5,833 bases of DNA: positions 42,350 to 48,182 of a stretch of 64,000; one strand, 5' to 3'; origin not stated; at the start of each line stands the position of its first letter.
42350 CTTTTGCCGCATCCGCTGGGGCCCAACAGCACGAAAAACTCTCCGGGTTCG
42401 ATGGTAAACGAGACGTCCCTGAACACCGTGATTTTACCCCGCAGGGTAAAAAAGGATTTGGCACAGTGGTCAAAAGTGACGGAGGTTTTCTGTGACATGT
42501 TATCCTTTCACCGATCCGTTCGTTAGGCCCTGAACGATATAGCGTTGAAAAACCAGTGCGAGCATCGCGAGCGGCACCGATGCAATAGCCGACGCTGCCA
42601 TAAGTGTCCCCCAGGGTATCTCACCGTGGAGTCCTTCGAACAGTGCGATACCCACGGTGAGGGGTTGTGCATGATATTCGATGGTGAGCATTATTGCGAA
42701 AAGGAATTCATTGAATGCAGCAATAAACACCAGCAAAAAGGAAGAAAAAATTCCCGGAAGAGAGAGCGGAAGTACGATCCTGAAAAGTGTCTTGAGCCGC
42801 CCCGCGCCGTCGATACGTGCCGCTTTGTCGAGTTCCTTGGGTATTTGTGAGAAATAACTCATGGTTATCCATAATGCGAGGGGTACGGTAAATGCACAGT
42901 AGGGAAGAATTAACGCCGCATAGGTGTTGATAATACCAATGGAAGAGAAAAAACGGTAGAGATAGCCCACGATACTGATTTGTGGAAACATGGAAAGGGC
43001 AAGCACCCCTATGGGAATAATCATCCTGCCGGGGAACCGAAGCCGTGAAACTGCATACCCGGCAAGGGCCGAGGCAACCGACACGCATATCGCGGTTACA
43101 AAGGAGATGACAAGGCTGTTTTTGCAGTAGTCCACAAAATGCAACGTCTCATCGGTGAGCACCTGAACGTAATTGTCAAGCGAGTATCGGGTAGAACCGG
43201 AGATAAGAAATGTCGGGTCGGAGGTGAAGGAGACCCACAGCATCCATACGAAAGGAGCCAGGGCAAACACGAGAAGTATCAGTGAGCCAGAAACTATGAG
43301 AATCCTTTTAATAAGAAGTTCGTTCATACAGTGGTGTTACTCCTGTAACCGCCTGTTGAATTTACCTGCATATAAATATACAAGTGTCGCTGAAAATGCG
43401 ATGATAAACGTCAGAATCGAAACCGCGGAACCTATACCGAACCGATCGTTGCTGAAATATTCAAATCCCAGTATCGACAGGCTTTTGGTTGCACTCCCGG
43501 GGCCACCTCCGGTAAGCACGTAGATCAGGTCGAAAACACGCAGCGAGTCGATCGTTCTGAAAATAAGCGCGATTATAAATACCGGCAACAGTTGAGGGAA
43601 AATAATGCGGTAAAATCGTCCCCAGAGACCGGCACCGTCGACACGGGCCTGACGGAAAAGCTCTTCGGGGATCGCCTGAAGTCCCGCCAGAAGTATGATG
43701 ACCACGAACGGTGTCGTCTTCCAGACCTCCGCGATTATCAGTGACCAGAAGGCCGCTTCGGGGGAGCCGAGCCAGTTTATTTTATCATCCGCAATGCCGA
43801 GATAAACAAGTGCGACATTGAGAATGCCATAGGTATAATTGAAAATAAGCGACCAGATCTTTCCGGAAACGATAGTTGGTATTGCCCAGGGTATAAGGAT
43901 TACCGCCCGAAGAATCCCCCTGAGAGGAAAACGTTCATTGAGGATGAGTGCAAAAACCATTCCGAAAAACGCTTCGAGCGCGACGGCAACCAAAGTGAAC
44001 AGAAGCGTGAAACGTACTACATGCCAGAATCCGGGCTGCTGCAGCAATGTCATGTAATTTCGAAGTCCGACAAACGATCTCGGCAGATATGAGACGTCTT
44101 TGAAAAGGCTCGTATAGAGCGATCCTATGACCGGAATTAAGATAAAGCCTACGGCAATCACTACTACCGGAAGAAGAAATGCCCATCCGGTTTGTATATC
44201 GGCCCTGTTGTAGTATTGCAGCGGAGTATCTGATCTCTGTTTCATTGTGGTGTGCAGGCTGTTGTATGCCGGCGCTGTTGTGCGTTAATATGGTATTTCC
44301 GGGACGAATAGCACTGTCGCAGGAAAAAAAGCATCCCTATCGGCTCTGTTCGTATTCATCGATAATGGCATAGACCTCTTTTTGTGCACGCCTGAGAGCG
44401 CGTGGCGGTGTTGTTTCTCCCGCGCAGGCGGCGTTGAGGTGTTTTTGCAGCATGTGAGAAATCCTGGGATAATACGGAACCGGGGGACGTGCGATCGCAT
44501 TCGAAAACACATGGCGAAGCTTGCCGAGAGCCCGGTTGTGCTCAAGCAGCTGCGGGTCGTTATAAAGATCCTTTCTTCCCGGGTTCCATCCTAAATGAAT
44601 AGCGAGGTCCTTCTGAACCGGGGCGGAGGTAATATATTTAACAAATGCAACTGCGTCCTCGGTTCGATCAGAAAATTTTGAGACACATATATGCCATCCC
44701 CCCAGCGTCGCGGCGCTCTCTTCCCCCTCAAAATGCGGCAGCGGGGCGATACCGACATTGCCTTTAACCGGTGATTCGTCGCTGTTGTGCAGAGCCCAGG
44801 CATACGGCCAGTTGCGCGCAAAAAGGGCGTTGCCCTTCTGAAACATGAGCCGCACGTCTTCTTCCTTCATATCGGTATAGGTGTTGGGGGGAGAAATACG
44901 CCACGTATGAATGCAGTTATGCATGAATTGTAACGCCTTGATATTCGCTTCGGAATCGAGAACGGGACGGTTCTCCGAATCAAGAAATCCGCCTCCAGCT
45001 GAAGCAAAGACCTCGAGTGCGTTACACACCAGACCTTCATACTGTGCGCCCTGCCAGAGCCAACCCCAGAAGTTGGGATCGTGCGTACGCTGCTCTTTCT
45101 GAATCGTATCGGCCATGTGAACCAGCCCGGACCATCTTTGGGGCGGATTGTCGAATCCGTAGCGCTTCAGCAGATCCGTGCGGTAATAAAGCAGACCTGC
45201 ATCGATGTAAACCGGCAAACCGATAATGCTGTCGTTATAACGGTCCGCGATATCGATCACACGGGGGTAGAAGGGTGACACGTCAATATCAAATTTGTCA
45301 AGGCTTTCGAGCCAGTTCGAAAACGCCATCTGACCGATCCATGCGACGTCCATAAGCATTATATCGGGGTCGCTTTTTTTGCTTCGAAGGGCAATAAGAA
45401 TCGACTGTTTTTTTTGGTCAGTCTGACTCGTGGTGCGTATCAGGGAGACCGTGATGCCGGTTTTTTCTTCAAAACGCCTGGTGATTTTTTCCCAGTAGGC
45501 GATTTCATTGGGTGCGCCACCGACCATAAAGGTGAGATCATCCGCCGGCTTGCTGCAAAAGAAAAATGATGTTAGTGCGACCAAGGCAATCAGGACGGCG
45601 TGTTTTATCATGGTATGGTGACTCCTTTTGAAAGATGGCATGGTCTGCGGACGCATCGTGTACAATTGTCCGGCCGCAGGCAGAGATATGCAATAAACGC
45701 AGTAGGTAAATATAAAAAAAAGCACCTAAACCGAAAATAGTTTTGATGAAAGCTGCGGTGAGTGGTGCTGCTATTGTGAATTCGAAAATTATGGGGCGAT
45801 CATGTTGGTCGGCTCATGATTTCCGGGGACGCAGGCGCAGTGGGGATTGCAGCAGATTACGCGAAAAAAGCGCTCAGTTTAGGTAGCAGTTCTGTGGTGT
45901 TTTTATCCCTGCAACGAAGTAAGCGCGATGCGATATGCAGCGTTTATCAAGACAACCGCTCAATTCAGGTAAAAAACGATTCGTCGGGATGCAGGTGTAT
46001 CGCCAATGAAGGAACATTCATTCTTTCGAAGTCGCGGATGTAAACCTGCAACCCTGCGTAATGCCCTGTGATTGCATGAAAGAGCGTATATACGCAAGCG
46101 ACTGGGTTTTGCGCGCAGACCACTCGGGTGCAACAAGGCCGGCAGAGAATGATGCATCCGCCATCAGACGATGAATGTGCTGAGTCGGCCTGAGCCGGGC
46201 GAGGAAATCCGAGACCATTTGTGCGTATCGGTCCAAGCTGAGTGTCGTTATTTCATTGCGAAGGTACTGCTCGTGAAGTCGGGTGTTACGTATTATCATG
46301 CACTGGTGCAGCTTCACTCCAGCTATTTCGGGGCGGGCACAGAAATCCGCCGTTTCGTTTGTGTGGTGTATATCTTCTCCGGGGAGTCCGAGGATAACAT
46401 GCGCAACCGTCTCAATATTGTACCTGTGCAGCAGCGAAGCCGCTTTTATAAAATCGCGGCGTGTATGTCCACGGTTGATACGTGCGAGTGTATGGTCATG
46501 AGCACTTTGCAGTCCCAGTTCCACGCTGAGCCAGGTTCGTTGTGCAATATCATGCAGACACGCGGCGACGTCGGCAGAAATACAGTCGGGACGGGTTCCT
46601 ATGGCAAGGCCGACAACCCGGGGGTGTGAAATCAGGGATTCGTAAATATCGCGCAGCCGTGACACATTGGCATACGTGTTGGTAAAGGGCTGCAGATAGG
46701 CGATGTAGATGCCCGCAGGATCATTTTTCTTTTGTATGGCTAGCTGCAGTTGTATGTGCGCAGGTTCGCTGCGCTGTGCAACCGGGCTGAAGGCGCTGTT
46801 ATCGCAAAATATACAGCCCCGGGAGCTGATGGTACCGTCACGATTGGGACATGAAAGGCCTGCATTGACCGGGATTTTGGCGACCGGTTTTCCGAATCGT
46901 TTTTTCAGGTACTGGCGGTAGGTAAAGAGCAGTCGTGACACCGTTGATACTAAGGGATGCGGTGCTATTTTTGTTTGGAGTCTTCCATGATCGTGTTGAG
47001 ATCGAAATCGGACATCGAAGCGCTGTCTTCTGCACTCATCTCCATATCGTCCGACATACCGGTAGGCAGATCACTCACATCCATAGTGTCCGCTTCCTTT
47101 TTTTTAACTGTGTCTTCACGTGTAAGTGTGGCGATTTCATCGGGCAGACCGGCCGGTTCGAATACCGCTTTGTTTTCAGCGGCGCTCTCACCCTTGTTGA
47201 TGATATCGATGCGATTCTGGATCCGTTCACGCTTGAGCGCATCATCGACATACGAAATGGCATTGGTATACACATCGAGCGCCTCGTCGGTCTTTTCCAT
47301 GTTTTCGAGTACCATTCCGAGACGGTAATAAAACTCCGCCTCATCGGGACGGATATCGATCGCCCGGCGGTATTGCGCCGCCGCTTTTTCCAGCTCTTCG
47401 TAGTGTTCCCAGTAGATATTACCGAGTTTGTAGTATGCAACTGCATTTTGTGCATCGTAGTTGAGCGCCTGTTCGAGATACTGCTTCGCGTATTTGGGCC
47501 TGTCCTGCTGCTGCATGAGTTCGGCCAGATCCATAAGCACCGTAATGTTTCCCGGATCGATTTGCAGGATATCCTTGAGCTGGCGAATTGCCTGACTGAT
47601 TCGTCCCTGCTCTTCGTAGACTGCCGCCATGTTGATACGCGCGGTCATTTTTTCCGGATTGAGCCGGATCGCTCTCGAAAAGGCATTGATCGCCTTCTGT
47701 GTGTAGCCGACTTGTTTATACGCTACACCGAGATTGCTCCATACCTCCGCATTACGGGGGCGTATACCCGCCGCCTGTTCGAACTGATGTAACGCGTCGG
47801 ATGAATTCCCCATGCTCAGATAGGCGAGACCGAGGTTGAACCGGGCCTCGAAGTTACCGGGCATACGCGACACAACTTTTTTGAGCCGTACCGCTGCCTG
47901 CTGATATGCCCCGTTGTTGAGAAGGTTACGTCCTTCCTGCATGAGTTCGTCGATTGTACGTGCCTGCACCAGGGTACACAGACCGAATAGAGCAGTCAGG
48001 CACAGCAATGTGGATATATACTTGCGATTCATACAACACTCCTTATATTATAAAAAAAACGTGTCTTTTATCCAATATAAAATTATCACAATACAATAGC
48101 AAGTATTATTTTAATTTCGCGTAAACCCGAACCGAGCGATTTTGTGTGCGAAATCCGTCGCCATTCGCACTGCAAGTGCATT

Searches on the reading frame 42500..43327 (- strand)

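Call 48: search_protein_families(library=pfam, proteins=[window:42500-43327:-], max_evalue=0.00001)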
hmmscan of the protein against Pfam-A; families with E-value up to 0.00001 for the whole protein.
window:42500-43327:- (275 aa): 1 family
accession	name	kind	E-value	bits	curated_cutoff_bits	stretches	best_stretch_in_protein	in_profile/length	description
PF00528.27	BPD_transp_1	-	1.2e-16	61.4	26.4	1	89-268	8-182/184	Binding-protein-dependent transport system inner membrane component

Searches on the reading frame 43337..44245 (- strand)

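Call 48: search_protein_families(library=pfam, proteins=[window:43337-44245:-], max_evalue=0.00001)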
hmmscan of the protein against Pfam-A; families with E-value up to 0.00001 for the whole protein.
window:43337-44245:- (302 aa): 1 family
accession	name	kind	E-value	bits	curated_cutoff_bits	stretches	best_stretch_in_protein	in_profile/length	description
PF00528.27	BPD_transp_1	-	1e-21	77.9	26.4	1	93-300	3-182/184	Binding-protein-dependent transport system inner membrane component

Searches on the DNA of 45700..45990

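Call 62: search_rna_families(source=window, start=45700, end=45990, threshold=evalue, max_evalue=5)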
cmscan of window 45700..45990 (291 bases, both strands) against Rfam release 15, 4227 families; matches with E-value up to 5: 0.
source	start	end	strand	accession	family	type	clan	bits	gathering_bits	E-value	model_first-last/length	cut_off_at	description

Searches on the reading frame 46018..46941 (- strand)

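Call 18: search_protein_families(library=pfam, proteins=[window:46018-46941:-])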
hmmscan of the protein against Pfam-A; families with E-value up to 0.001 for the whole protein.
window:46018-46941:- (307 aa): 2 families
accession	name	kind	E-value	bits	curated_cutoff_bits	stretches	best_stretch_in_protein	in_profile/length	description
PF16199.10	Radical_SAM_C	-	8.7e-20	71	31.9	1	207-289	2-83/85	Radical_SAM C-terminal domain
PF04055.27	Radical_SAM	-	3e-15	57.2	29.5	1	40-201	8-166/166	Radical SAM superfamily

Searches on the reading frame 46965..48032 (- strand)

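Call 18: search_protein_families(library=pfam, proteins=[window:46965-48032:-])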
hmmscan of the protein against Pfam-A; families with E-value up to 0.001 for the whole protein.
window:46965-48032:- (355 aa): 29 families (the best 25 are shown)
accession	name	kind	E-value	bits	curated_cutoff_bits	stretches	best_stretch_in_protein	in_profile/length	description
PF13414.12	TPR_11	-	5.4e-37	125.7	26.8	4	213-244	9-40/42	TPR repeat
PF07719.23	TPR_2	-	2.4e-33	111.9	27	3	95-127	1-33/34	Tetratricopeptide repeat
PF00515.34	TPR_1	-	6.9e-29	98.9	27.8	3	95-127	1-33/34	Tetratricopeptide repeat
PF14559.12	TPR_19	-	2e-28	98.9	25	3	141-200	3-61/68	Tetratricopeptide repeat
PF13181.12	TPR_8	-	1.5e-26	90.6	25.7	1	95-127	1-33/34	Tetratricopeptide repeat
PF13431.12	TPR_17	-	4.6e-26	89.3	24.4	1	221-252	2-33/34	Tetratricopeptide repeat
PF13432.12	TPR_16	-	1.6e-22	80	32.7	3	111-162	13-64/65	Tetratricopeptide repeat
PF13424.12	TPR_12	-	1.3e-20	73.8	30.1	2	95-159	3-75/77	Tetratricopeptide repeat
PF13428.12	TPR_14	-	1.1e-19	69.3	23.5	1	132-172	4-44/44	Tetratricopeptide repeat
PF13371.12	TPR_9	-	4.1e-18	65.6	35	1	137-197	3-63/73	Tetratricopeptide repeat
PF23914.1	TPR_CcmH_CycH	-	1.1e-14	55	42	1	92-191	47-149/158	Cytochrome c-type biogenesis protein H TPR domain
PF13174.12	TPR_6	-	3e-14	53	26.3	0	235-260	3-28/33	Tetratricopeptide repeat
PF13176.12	TPR_7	-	2.7e-11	43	27.9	0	98-128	2-34/36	Tetratricopeptide repeat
PF14561.12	TPR_20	-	2.8e-10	40.8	25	0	113-161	6-54/90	Tetratricopeptide repeat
PF12895.13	ANAPC3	-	5.4e-10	39.9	27.2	1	39-120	1-81/82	Anaphase-promoting complex, cyclosome, subunit 3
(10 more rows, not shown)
